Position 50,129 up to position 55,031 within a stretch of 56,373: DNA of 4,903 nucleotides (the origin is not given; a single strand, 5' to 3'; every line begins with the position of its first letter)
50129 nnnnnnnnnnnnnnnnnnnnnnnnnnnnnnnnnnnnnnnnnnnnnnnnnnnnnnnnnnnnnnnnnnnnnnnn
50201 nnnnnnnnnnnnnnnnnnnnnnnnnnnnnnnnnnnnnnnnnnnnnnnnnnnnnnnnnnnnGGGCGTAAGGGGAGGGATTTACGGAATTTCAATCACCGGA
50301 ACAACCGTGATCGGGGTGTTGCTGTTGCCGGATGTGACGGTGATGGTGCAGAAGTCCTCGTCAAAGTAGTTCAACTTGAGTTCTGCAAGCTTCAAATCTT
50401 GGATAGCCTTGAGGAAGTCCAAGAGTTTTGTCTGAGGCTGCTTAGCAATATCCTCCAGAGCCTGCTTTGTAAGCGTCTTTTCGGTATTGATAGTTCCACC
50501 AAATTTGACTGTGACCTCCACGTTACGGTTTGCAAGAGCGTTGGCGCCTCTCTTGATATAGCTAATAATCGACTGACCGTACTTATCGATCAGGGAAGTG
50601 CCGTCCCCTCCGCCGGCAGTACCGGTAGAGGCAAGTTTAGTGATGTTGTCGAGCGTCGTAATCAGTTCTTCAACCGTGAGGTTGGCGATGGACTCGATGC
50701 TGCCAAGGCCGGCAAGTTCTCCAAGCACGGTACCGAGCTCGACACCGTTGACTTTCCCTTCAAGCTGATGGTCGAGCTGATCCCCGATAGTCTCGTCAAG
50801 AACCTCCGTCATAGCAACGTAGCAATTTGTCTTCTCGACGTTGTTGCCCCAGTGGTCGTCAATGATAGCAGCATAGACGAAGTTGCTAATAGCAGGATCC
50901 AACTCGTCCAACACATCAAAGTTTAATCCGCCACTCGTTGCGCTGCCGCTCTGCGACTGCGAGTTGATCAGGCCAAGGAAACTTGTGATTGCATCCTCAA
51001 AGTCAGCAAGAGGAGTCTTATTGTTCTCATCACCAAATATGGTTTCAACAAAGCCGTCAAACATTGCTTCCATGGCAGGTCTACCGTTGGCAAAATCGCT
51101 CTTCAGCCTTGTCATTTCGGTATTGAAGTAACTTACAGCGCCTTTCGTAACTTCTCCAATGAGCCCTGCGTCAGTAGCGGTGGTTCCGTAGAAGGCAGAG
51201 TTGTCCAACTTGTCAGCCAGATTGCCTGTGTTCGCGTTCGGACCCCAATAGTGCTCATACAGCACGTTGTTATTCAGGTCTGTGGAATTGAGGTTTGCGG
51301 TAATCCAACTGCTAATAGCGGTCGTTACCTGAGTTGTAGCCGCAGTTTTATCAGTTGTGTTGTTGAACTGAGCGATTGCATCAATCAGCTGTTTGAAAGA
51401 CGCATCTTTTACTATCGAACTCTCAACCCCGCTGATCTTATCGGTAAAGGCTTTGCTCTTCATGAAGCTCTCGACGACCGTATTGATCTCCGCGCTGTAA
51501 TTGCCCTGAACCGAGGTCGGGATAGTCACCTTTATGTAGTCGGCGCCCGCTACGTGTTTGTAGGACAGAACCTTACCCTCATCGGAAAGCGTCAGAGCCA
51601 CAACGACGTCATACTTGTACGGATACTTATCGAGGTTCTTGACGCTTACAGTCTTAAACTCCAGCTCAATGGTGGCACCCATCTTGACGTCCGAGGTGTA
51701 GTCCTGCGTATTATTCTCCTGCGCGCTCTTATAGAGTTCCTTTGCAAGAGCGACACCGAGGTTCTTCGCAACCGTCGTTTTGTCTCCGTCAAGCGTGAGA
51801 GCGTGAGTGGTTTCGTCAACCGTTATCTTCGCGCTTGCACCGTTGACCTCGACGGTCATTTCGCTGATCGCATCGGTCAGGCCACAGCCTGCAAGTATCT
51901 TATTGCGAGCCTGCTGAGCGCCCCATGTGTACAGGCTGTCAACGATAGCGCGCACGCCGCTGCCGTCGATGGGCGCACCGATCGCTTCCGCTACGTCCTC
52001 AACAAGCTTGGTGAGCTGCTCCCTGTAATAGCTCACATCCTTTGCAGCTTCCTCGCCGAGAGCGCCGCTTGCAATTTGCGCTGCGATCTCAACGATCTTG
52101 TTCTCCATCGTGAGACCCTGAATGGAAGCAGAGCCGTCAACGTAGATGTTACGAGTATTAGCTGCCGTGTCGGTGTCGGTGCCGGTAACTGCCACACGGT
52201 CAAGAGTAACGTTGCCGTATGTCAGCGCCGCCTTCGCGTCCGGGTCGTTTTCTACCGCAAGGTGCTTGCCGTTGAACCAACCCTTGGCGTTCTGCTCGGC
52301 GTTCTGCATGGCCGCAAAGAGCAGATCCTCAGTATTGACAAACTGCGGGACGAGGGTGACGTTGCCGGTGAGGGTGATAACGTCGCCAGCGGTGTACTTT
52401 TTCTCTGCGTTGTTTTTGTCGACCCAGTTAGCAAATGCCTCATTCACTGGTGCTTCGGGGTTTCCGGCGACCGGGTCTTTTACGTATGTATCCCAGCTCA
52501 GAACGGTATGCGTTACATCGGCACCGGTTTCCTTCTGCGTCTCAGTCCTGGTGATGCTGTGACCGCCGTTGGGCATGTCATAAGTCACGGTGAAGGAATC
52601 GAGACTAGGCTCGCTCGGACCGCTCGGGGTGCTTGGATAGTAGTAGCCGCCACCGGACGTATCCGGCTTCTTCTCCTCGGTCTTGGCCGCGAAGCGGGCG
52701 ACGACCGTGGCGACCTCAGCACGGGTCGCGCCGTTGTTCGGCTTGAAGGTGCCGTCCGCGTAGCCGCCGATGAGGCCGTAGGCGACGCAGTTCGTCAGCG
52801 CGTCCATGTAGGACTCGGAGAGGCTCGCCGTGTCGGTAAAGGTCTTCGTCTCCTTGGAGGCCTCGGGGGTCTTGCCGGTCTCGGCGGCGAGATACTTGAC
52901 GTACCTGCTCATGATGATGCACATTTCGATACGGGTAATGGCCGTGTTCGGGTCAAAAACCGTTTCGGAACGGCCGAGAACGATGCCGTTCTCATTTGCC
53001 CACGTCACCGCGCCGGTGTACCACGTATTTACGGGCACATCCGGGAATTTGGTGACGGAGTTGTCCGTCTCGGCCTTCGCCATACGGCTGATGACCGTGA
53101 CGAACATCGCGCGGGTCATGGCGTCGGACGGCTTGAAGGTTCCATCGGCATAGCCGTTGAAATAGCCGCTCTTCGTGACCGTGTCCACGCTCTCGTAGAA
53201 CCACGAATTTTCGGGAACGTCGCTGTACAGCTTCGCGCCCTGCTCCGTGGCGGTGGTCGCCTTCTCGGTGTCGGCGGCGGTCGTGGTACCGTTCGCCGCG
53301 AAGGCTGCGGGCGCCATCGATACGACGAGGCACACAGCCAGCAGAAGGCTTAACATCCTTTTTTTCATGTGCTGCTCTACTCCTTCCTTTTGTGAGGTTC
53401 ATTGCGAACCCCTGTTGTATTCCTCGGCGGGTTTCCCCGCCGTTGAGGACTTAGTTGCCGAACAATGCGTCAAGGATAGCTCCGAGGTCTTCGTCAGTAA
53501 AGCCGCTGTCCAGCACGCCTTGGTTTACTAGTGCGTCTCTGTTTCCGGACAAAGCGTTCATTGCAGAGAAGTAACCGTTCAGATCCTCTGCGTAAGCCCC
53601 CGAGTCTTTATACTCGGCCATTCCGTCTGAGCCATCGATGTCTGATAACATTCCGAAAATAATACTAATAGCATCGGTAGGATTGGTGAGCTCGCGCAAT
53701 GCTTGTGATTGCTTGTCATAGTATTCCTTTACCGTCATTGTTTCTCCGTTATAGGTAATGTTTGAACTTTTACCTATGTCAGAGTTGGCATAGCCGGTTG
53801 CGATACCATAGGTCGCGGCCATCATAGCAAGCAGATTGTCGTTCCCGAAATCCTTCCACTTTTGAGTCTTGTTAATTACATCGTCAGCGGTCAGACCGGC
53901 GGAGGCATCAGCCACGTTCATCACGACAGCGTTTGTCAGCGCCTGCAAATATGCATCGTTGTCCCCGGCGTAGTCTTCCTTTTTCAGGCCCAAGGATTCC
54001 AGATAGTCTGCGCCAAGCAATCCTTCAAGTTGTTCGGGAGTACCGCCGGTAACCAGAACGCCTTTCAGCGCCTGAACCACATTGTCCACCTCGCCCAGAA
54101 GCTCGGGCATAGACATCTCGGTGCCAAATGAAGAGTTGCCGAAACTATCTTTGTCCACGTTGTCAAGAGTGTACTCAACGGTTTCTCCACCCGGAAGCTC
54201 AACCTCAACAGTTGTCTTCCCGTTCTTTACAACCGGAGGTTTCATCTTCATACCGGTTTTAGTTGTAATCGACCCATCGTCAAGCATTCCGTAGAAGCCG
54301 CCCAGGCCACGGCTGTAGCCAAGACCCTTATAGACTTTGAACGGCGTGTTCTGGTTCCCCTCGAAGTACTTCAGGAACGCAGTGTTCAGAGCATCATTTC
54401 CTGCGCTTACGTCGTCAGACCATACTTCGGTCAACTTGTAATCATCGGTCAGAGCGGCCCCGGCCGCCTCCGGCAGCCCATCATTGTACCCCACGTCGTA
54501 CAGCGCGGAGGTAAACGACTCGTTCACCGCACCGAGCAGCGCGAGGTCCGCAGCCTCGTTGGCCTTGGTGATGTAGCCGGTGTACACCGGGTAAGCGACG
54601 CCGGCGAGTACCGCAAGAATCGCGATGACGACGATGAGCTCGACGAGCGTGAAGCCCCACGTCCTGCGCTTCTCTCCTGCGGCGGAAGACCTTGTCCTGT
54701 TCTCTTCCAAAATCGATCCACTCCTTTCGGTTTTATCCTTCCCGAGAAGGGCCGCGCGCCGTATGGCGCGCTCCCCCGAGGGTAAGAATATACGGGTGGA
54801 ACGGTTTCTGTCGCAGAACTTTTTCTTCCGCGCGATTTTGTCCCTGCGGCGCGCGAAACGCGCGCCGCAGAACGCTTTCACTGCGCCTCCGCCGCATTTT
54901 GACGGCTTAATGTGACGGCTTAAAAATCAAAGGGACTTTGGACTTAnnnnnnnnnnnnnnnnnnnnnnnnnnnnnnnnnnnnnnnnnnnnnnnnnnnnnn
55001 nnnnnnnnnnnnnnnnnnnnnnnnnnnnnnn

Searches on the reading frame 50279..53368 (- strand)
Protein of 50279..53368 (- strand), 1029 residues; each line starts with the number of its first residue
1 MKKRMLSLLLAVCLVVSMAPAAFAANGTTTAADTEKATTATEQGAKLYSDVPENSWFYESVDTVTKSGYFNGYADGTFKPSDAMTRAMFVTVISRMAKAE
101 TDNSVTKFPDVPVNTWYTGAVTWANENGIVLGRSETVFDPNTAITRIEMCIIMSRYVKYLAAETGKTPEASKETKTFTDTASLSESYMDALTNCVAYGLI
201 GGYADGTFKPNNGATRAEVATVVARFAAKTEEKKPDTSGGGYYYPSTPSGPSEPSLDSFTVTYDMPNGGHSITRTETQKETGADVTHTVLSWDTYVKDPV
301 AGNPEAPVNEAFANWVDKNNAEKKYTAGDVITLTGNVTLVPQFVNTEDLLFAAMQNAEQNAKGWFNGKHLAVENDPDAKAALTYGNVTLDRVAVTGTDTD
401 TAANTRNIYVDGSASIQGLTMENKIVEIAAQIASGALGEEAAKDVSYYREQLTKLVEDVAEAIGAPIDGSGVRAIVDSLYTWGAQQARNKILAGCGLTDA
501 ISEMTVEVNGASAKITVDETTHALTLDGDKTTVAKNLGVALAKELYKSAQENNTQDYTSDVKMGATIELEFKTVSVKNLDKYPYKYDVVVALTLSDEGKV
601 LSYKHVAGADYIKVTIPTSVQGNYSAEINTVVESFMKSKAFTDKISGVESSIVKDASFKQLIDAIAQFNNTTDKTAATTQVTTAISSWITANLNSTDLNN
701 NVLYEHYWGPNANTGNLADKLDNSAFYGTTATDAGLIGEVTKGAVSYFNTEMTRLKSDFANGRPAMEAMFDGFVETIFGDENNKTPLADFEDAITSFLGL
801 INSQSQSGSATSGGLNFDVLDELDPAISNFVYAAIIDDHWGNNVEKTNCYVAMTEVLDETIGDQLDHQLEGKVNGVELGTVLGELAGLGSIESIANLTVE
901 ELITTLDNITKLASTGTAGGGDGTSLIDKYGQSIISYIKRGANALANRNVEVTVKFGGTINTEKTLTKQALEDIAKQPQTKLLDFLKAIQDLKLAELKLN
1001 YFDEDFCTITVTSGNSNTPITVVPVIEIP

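Call 51: search_protein_families(library=pfam, proteins=[window:50279-53368:-], max_evalue=0.001)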
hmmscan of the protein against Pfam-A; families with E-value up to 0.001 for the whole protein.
window:50279-53368:- (1029 aa): 1 family
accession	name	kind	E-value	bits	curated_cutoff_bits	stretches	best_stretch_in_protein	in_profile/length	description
PF00395.25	SLH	-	1.7e-33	114.8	20.8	3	48-87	2-41/44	S-layer homology domain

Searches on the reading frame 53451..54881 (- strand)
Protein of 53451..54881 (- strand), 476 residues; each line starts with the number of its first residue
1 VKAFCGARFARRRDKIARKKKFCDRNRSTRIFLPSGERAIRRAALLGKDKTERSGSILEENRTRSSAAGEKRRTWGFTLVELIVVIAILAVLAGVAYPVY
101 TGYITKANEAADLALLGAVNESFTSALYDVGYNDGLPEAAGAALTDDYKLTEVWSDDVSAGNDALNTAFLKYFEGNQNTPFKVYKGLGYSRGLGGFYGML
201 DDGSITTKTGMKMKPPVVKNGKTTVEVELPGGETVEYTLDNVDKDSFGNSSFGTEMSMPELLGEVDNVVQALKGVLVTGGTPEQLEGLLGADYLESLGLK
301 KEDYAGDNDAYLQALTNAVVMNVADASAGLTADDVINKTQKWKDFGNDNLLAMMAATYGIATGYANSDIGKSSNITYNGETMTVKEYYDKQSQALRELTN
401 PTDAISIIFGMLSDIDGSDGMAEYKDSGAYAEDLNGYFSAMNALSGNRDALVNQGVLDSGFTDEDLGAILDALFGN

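Call 51: search_protein_families(library=pfam, proteins=[window:53451-54881:-], max_evalue=0.001)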
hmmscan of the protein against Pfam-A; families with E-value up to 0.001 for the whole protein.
window:53451-54881:- (476 aa): 1 family
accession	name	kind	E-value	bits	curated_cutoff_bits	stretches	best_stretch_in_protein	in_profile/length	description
PF07963.17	N_methyl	-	7.8e-07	28.9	21.2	1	76-97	6-27/27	Prokaryotic N-terminal methylation motif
